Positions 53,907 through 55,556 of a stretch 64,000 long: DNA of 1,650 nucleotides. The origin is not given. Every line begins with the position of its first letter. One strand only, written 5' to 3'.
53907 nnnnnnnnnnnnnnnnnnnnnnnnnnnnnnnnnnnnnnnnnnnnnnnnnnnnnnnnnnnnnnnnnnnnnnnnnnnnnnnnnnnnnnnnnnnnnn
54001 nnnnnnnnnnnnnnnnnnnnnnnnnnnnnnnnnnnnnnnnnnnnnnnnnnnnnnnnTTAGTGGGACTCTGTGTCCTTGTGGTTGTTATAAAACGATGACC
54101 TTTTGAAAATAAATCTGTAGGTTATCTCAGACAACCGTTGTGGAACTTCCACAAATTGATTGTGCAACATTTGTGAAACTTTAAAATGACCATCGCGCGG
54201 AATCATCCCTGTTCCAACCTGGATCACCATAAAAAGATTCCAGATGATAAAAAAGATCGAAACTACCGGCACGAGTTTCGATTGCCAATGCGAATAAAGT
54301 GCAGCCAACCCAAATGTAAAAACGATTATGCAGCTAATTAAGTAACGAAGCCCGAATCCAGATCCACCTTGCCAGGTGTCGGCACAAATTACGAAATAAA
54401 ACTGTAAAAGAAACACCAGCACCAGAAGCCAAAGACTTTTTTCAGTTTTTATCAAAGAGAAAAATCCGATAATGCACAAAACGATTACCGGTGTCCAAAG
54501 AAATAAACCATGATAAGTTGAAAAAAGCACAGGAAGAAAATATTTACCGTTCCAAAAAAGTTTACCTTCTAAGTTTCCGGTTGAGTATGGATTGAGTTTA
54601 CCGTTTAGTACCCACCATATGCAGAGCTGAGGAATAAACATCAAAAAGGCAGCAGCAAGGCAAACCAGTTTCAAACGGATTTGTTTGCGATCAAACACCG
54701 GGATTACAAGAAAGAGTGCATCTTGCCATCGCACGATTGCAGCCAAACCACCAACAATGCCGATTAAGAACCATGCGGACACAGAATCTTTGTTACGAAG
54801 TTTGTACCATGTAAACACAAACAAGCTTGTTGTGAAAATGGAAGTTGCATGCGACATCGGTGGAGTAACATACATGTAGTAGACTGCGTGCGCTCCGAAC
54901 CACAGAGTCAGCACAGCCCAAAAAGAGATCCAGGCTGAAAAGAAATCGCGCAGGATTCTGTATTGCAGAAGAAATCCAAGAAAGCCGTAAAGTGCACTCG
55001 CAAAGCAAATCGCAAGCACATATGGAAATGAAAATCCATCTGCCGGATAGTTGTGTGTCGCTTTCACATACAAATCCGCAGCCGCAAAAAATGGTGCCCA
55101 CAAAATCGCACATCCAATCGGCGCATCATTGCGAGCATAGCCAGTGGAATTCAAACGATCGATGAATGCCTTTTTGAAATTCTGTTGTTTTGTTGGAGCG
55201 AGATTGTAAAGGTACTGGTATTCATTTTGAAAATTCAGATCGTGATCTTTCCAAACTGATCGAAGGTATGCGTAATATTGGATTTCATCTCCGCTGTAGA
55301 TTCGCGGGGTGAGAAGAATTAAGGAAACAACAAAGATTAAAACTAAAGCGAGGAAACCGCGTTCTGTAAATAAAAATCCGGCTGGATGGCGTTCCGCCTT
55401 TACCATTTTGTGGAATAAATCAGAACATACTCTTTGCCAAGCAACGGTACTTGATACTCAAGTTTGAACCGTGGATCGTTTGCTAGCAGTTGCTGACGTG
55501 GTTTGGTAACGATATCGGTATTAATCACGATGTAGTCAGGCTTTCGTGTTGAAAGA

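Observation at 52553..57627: Polyprenyl-phosphate-sugar glycosylation cluster: GT2 synthase plus three GT-C transferases, with stop codons of convergent genes overlapping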

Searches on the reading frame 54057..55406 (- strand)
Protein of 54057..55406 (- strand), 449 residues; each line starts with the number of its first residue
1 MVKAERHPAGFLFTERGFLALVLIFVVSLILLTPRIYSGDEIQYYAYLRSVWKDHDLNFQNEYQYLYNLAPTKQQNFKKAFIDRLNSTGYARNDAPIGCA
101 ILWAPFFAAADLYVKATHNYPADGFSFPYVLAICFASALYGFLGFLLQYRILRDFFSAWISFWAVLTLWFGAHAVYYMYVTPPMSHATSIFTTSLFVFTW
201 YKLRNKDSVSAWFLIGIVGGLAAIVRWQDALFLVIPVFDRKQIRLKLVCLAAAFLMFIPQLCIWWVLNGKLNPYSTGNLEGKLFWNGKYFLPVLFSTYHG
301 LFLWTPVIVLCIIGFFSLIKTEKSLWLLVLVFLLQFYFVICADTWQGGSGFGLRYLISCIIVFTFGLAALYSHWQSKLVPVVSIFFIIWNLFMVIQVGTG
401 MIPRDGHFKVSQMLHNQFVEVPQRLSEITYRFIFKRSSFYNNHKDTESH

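Call 5: search_protein_families(library=pfam, proteins=[window:54057-55406:-], max_evalue=0.01)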
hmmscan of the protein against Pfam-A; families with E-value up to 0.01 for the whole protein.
window:54057-55406:- (449 aa): 1 family
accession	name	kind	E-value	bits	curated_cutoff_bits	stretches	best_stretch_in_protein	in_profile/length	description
PF13231.12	PMT_2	-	0.00063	20.4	26.1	1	131-261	22-158/160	Dolichyl-phosphate-mannose-protein mannosyltransferase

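Call 6: search_protein_families(library=ncbifam, proteins=[window:54057-55406:-], max_evalue=0.01)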
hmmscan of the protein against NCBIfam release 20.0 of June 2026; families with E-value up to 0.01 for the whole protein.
window:54057-55406:- (449 aa): 1 family
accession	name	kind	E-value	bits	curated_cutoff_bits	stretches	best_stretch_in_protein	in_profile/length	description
NF047440.1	LA3751_2_3_fam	subfamily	1.5e-06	27.4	200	1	132-396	100-384/460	LA_3751/LA_3752 family putative glycosyltransferase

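Call 9: search_solved_structures(query=window:54057-55406:-, max_evalue=1)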
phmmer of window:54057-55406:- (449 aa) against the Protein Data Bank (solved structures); distinct sequences matched with E-value up to 1: 1.
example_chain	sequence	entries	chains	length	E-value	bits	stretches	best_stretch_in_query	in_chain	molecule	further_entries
7f81_A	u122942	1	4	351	0.51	12.4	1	40-133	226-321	Glucanase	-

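Call 19: find_homologous_proteins(query=window:54057-55406:-, max_evalue=0.001)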
Query window:54057-55406:- (449 aa): 617 proteins with E <= 0.001 among 8000 candidates; the best 120 are listed.
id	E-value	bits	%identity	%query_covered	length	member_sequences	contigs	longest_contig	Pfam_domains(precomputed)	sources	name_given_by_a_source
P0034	3.4e-273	925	88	99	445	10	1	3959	-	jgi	jgi:hypothetical protein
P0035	4.4e-267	905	86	99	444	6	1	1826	-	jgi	jgi:hypothetical protein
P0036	2.8e-266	902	85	99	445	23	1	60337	-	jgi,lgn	jgi:hypothetical protein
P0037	1.3e-247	840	80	99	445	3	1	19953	PF13231.13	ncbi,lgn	-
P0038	3.9e-225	766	72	100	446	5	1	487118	-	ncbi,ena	-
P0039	3.2e-223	760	73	100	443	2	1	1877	PF13231.13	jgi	jgi:hypothetical protein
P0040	2.3e-222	757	73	97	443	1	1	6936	-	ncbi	-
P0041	9.6e-222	755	71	100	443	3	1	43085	-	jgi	jgi:hypothetical protein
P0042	3.1e-211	720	70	92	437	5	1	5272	PF13231.13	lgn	-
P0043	1.4e-209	715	70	92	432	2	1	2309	-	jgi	jgi:hypothetical protein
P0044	2.6e-209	714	69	97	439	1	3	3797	PF13231.13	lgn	-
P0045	1.7e-208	711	68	96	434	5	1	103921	-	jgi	jgi:hypothetical protein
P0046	5.3e-206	703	67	97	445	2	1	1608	PF13231.13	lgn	-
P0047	1.5e-204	698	67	99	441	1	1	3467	-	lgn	-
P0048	9.3e-201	686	68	95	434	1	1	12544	-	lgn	-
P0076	3.1e-86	308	38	92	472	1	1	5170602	-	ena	-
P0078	1.8e-84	303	38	96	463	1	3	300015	-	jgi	jgi:hypothetical protein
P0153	4.9e-77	278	34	94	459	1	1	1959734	-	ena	-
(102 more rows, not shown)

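Call 25: search_solved_structures(query=A2, max_evalue=10)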
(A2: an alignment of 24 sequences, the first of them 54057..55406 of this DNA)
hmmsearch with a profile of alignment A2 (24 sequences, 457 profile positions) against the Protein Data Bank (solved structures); distinct sequences matched with E-value up to 10: 1.
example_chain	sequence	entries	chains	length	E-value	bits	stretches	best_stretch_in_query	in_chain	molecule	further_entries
3ewn_A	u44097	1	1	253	0.92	11.2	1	95-153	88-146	ThiJ/PfpI family protein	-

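Call 35: search_protein_families(library=pfam, alignment_id=A2, max_evalue=0.01)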
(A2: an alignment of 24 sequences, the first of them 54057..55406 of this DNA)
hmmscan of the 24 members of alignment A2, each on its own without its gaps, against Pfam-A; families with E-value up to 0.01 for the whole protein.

A. member 1, window:54057-55406:- (449 aa): 1 family
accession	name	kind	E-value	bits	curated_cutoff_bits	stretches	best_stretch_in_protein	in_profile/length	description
PF13231.12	PMT_2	-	0.00063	20.4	26.1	1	131-261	22-158/160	Dolichyl-phosphate-mannose-protein mannosyltransferase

B. families by the number of members that match (of 24 scanned): 2 families
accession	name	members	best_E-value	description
PF13231.12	PMT_2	11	7.1e-10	Dolichyl-phosphate-mannose-protein mannosyltransferase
PF19510.5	DUF6044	1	0.0031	Protein of unknown function (DUF6044)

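Call 38: find_encoding_contigs(protein=P0076, flank=8000, max_places=1)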
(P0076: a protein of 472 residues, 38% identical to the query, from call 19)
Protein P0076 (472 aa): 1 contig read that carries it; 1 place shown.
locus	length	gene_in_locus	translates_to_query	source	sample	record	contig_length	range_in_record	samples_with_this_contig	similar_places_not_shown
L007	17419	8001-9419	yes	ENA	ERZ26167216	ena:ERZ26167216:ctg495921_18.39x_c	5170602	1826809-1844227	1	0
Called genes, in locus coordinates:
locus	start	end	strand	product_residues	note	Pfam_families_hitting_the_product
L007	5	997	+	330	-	PF00535:Glycos_transf_2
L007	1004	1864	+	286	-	PF00535:Glycos_transf_2, PF13641:Glyco_tranf_2_3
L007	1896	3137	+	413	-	PF13439:Glyco_transf_4, PF13477:Glyco_trans_4_2 (weak), PF13579:Glyco_trans_4_4, PF20706:GT4-conflict (weak), PF00534:Glycos_transf_1, PF13524:Glyco_trans_1_2, PF13692:Glyco_trans_1_4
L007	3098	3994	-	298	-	PF13489:Methyltransf_23, PF13847:Methyltransf_31, PF08241:Methyltransf_11, PF08242:Methyltransf_12, PF13649:Methyltransf_25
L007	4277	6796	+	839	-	-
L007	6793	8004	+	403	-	PF13439:Glyco_transf_4, PF13579:Glyco_trans_4_4, PF20706:GT4-conflict, PF00534:Glycos_transf_1, PF13692:Glyco_trans_1_4, PF13524:Glyco_trans_1_2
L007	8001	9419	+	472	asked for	-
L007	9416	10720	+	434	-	PF13439:Glyco_transf_4, PF13579:Glyco_trans_4_4, PF00534:Glycos_transf_1, PF13692:Glyco_trans_1_4, PF13524:Glyco_trans_1_2 (weak)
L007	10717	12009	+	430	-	PF13439:Glyco_transf_4, PF13579:Glyco_trans_4_4, PF20706:GT4-conflict (weak), PF00534:Glycos_transf_1, PF13692:Glyco_trans_1_4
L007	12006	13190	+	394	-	PF13439:Glyco_transf_4, PF13477:Glyco_trans_4_2, PF13579:Glyco_trans_4_4, PF00534:Glycos_transf_1, PF13692:Glyco_trans_1_4, PF13524:Glyco_trans_1_2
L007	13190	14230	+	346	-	PF00535:Glycos_transf_2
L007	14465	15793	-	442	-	-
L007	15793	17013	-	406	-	PF20706:GT4-conflict, PF00534:Glycos_transf_1, PF13692:Glyco_trans_1_4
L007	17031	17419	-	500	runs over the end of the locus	-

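Call 39: find_encoding_contigs(protein=P0153, flank=8000, max_places=1)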
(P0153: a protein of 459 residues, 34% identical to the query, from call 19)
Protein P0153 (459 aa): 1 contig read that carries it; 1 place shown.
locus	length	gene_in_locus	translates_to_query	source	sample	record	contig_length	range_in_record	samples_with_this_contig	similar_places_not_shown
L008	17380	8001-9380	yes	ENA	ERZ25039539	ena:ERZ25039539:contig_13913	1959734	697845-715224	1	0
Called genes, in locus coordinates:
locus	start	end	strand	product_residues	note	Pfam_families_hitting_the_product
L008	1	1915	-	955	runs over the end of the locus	PF08471:Ribonuc_red_2_N, PF02867:Ribonuc_red_lgC, PF12637:TSCPD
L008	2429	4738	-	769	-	PF00672:HAMP (faint), PF00512:HisKA, PF02518:HATPase_c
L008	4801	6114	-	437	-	PF00072:Response_reg, PF00158:Sigma54_activat, PF01078:Mg_chelatase (faint), PF14532:Sigma54_activ_2, PF07728:AAA_5, PF25601:AAA_lid_14, PF02954:HTH_8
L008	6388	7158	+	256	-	PF03743:TrbI (weak)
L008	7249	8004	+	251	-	PF02517:Rce1-like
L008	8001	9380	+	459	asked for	-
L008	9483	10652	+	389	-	PF13439:Glyco_transf_4, PF13579:Glyco_trans_4_4, PF00534:Glycos_transf_1, PF13692:Glyco_trans_1_4, PF13524:Glyco_trans_1_2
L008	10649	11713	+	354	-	PF13489:Methyltransf_23, PF08241:Methyltransf_11, PF08242:Methyltransf_12 (weak), PF13649:Methyltransf_25, PF13847:Methyltransf_31 (weak)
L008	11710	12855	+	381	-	PF13439:Glyco_transf_4, PF13579:Glyco_trans_4_4, PF00534:Glycos_transf_1, PF13692:Glyco_trans_1_4, PF13524:Glyco_trans_1_2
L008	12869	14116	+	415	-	PF13439:Glyco_transf_4, PF13579:Glyco_trans_4_4, PF00534:Glycos_transf_1, PF13692:Glyco_trans_1_4, PF13524:Glyco_trans_1_2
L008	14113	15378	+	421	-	PF13439:Glyco_transf_4, PF13579:Glyco_trans_4_4, PF00534:Glycos_transf_1, PF13692:Glyco_trans_1_4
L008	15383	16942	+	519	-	PF02366:PMT, PF13231:PMT_2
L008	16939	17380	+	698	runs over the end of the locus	-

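Call 40: predict_structure(alignment_id=A2)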
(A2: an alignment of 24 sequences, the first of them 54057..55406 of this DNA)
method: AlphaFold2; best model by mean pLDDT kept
length: 449 residues; sequences in the alignment: 24
mean_pLDDT: 90.2   pTM: 0.91
mean pLDDT of the five models: 90.2, 89.2, 88.9, 88.4, 88.3
residues with pLDDT >= 90: 337; 70-90: 79; 50-70: 11; < 50: 22
segments of 3 or more residues with pLDDT < 50: 1-11, 347-349, 442-449
pLDDT, mean of each block of 10 residues (from residue 1): 44 79 96 88 94 95 93 89 91 91 97 98 96 97 98 96 98 91 88 98 96 98 95 97 98 97 92 80 87 89 94 97 96 95 64 83 98 97 97 90 86 96 94 82 41
secondary structure, 60 per line:
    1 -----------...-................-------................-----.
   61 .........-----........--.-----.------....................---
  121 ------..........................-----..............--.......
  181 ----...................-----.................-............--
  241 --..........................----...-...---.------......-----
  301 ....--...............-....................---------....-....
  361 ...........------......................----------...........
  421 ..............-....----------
elements in order: H16-31 H39-54 H60-69 H75-82 H98-117 H127-152 H158-171 H174-180 H185-203 H209-225 H227-238 H243-268 H290-295 H301-304 H307-321 H323-341 H352-355 H357-371 H378-399 H410-434 H436-439

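Call 45: fold_search(model_id=the predicted structure, library=pdb)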
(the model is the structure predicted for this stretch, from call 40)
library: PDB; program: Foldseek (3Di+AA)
matches with E <= 10: 250; with E <= 0.001: 5
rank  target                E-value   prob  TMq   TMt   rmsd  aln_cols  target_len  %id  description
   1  9s6t_A                6.3e-05  1.00  0.53  0.50   6.2       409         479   15  Ternary cryo-EM structure of chicken ALG12 with Dol25-PP-GlcNAc2Man7, Dol25-P-Man, and Fab (released 2026-03-18)
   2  5ezm                  9.5e-05  1.00  0.55  0.47   8.5       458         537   13  Crystal Structure of ArnT from Cupriavidus metallidurans in the apo state (released 2016-02-17)
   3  5f15                  2.7e-04  1.00  0.54  0.46   8.7       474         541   12  Crystal Structure of ArnT from Cupriavidus metallidurans bound to Undecaprenyl phosphate (released 2016-02-17)
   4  8agb_A                5.2e-04  1.00  0.38  0.28  15.9       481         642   13  Structure of yeast oligosaccharylransferase complex with lipid-linked oligosaccharide bound (released 2022-12-07)
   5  8pn9_A                8.2e-04  1.00  0.51  0.37  11.0       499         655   13  Structure of human oligosaccharyltransferase OST-A complex bound to NGI-1 (released 2024-05-08)
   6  9n9j_I                1.1e-03  1.00  0.48  0.33  15.4       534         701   11  Structure of a GRP94 folding intermediate engaged with a CCDC134- and FKBP11-bound secretory translocon (released 2025-11-19)
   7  6s7o_A                1.3e-03  1.00  0.46  0.34  12.9       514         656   11  Cryo-EM structure of human oligosaccharyltransferase complex OST-A (released 2019-12-18)
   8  6ezn_F                1.5e-03  1.00  0.42  0.30  15.4       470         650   12  Cryo-EM structure of the yeast oligosaccharyltransferase (OST) complex (released 2018-01-17)
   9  6ftg_5                1.6e-03  1.00  0.43  0.32  12.9       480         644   13  Subtomogram average of OST-containing ribosome-translocon complexes from canine rough microsomal membranes (released 2018-03-21)
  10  8age_A                1.7e-03  1.00  0.42  0.31  15.1       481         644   13  Structure of yeast oligosaccharylransferase complex with acceptor peptide bound (released 2022-12-07)
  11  6c26_A                2.1e-03  1.00  0.40  0.30  15.7       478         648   14  The Cryo-EM structure of a eukaryotic oligosaccharyl transferase complex (released 2018-01-31)
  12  7oci_F                2.2e-03  1.00  0.39  0.29  15.9       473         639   12  Cryo-EM structure of yeast Ost6p containing oligosaccharyltransferase complex (released 2022-02-16)
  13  8b6l_I                2.9e-03  1.00  0.44  0.31  15.4       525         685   11  Subtomogram average of the human Sec61-TRAP-OSTA-translocon (released 2022-12-07)
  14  6gxc_A                2.9e-03  1.00  0.40  0.27  14.5       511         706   14  Bacterial oligosaccharyltransferase PglB in complex with an inhibitory peptide and a reactive lipid-linked oligosaccha (released 2018-11-14)
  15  5ogl_A                3.7e-03  1.00  0.39  0.27  15.1       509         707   14  Structure of bacterial oligosaccharyltransferase PglB in complex with an acceptor peptide and an lipid-linked oligosac (released 2017-10-25)
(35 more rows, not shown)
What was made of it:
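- On GT-C fold glycosyltransferases: 449-aa: ALG12, ArnT, STT3, PglB, Pmt4, Emb and PimE (call 45).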

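Call 86: find_encoding_contigs(protein=P0078, flank=7000, max_places=1)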
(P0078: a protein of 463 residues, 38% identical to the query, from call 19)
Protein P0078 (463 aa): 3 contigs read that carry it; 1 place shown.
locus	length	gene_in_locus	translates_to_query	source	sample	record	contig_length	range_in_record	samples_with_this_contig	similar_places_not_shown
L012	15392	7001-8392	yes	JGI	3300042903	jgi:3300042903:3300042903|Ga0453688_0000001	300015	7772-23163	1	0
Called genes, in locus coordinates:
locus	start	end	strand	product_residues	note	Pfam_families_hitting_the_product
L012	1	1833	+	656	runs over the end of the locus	-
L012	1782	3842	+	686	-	-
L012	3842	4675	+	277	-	PF01209:Ubie_methyltran, PF05219:DREV (faint), PF13489:Methyltransf_23, PF08241:Methyltransf_11, PF08242:Methyltransf_12, PF13649:Methyltransf_25, PF13847:Methyltransf_31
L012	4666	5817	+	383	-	PF13439:Glyco_transf_4, PF13579:Glyco_trans_4_4, PF20706:GT4-conflict, PF00534:Glycos_transf_1, PF13692:Glyco_trans_1_4, PF13524:Glyco_trans_1_2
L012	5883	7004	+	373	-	PF13439:Glyco_transf_4 (weak), PF00534:Glycos_transf_1, PF13692:Glyco_trans_1_4, PF13524:Glyco_trans_1_2 (weak)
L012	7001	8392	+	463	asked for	-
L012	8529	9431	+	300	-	PF02353:CMAS, PF13489:Methyltransf_23, PF08241:Methyltransf_11, PF08242:Methyltransf_12, PF13649:Methyltransf_25, PF13847:Methyltransf_31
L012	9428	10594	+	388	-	PF13439:Glyco_transf_4 (weak), PF13579:Glyco_trans_4_4 (weak), PF00534:Glycos_transf_1, PF13692:Glyco_trans_1_4, PF13524:Glyco_trans_1_2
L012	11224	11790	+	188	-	PF00534:Glycos_transf_1, PF13692:Glyco_trans_1_4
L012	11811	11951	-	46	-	-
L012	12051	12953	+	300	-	PF13439:Glyco_transf_4, PF13579:Glyco_trans_4_4, PF20706:GT4-conflict (faint), PF00534:Glycos_transf_1, PF13692:Glyco_trans_1_4, PF13524:Glyco_trans_1_2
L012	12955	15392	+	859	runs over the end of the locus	PF13231:PMT_2 (weak)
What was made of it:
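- Homologues of the 449-aa protein at 34-38% identity sit in GT4/GT2/methyltransferase polysaccharide clusters in 3 of 3 contexts (calls 38, 39, 86). Distant homologues of the 449-aa protein lie in polysaccharide clusters in 3 of 3 contexts (calls 38, 39, 86).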
